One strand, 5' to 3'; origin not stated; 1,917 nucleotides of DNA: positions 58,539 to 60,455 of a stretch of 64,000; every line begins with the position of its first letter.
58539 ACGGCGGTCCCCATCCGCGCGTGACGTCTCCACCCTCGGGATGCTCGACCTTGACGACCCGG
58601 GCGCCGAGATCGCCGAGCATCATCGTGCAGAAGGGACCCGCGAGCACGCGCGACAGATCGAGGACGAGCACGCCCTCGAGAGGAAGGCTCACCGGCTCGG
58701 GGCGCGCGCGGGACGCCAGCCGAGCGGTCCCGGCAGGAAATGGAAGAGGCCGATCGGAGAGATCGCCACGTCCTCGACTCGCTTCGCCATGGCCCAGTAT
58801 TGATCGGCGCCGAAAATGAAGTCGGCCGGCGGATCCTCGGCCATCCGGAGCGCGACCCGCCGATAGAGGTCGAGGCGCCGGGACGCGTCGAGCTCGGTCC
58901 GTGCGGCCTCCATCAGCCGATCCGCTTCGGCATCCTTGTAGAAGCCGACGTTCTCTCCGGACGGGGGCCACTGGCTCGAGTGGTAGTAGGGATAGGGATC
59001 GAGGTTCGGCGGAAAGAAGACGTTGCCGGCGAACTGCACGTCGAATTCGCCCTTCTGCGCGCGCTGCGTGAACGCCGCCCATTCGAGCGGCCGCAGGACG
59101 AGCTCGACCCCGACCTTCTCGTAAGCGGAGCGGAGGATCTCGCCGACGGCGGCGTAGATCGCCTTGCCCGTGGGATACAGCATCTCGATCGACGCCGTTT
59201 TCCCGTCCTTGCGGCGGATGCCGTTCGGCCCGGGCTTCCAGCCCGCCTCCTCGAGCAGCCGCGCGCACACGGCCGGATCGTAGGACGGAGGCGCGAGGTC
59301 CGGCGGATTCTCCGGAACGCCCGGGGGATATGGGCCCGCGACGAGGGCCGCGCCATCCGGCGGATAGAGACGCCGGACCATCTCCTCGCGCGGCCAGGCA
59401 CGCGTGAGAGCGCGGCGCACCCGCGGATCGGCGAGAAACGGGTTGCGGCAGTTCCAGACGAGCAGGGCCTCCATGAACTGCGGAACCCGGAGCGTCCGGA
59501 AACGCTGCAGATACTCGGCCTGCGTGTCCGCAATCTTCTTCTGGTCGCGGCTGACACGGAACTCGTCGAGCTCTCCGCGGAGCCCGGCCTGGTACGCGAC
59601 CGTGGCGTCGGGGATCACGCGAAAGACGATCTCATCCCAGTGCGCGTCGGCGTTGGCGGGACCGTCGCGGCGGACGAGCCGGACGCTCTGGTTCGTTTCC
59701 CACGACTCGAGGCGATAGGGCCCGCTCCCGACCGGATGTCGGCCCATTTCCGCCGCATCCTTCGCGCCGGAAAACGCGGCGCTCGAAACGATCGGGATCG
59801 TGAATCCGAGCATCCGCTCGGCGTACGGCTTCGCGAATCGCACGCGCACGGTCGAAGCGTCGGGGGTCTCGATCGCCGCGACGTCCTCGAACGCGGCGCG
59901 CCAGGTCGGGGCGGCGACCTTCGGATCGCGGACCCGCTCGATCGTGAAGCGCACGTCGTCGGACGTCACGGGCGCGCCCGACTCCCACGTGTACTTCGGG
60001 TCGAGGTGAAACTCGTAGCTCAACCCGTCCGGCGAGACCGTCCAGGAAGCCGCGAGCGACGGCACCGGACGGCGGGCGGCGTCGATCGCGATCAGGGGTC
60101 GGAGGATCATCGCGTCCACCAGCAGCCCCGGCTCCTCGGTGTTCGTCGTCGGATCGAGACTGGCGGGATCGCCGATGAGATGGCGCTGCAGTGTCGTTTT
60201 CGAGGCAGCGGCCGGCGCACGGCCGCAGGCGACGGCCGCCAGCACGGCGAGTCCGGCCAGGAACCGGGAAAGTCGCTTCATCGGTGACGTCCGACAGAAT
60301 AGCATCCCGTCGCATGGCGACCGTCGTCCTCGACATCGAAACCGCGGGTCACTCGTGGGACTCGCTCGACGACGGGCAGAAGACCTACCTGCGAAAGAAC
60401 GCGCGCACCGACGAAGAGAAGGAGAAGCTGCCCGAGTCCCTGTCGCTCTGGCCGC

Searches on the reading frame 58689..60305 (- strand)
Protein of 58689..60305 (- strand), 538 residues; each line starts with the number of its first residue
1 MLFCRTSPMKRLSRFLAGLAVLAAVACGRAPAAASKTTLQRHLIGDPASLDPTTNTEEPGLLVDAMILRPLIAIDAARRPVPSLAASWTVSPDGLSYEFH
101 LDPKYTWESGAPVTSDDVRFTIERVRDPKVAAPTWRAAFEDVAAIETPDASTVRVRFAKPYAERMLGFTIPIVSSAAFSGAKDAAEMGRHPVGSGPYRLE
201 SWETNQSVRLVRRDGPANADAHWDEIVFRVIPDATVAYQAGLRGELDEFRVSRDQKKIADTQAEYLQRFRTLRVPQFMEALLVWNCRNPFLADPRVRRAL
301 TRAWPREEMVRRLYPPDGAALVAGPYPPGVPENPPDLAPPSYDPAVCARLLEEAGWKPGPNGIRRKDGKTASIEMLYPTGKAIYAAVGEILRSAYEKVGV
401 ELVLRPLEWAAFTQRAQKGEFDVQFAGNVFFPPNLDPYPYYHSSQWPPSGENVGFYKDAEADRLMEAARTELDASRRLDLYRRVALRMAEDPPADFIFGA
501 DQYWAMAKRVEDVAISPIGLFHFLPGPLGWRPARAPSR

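Call 80: search_protein_families(library=pfam, proteins=[window:58689-60305:-], max_evalue=0.001)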
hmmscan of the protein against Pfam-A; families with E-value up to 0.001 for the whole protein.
window:58689-60305:- (538 aa): 1 family
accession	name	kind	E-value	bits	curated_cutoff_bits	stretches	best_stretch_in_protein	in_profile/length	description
PF00496.27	SBP_bac_5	-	4.3e-78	263.5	32.4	1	80-444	2-362/368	Bacterial extracellular solute-binding proteins, family 5 Middle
